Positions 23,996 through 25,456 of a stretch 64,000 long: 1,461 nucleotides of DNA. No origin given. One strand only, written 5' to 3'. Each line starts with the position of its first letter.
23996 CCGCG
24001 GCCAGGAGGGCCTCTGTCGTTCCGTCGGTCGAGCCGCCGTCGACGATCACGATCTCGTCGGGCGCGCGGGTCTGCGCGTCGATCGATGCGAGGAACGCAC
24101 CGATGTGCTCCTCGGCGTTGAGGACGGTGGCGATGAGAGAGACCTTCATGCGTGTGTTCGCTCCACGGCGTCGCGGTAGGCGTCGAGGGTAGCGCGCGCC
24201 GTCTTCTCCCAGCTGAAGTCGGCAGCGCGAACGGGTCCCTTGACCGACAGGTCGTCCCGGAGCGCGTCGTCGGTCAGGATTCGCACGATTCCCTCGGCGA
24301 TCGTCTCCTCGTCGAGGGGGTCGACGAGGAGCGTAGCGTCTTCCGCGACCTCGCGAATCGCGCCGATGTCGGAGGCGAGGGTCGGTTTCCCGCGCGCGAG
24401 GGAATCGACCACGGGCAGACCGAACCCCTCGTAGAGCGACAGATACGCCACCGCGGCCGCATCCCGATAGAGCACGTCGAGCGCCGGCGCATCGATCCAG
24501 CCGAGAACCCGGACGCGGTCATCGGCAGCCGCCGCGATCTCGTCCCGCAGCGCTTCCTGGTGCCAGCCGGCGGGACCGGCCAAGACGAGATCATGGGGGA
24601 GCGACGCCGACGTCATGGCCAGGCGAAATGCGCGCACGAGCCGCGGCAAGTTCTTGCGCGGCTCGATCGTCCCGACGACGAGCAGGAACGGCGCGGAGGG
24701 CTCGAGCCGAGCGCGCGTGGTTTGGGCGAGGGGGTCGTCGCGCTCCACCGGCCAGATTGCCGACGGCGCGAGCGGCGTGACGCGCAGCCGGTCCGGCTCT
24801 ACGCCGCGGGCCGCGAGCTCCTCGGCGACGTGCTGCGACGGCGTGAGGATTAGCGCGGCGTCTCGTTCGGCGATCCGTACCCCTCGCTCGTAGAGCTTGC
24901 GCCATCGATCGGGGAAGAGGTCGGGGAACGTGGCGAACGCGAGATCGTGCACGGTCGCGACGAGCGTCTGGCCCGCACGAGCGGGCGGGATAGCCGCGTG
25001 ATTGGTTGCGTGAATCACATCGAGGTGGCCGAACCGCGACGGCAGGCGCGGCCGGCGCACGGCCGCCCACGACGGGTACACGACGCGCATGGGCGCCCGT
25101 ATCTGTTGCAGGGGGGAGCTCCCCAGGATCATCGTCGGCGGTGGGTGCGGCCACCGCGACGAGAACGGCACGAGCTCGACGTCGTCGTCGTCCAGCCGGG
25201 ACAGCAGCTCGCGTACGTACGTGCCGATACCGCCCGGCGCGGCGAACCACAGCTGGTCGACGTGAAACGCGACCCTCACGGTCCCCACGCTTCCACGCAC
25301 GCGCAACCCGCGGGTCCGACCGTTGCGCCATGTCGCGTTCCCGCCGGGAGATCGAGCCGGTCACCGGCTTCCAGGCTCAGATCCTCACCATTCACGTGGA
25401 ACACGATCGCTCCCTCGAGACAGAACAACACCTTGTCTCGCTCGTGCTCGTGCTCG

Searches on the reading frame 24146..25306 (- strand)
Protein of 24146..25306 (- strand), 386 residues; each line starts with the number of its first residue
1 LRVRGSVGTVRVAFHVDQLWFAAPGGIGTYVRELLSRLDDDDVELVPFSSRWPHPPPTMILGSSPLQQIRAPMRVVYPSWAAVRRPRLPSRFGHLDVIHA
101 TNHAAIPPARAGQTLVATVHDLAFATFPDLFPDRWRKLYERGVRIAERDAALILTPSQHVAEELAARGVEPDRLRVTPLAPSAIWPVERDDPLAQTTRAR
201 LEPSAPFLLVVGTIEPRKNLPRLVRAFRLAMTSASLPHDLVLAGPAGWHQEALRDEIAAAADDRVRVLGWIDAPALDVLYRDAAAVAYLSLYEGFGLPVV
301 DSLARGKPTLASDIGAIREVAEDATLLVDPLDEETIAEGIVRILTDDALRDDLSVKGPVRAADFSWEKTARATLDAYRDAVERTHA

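Call 80: search_protein_families(library=pfam, proteins=[window:24146-25306:-], max_evalue=0.0001)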
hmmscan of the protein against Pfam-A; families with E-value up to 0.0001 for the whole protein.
window:24146-25306:- (386 aa): 5 families
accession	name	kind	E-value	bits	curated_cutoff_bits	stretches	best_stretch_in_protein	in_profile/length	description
PF00534.26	Glycos_transf_1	-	1.5e-23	83.7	26.4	1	204-355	14-167/172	Glycosyl transferases group 1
PF13692.12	Glyco_trans_1_4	-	9.1e-21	75.1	27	1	206-346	2-142/142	Glycosyl transferases group 1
PF13439.12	Glyco_transf_4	-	2.6e-16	60.5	28.5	1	24-178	1-163/170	Glycosyltransferase Family 4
PF13579.12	Glyco_trans_4_4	-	5.3e-11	43.6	29.7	1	25-179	1-157/158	Glycosyl transferase 4-like domain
PF20706.3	GT4-conflict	-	3.8e-10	39.7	26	1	195-385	187-366/385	Family 4 Glycosyltransferase in conflict systems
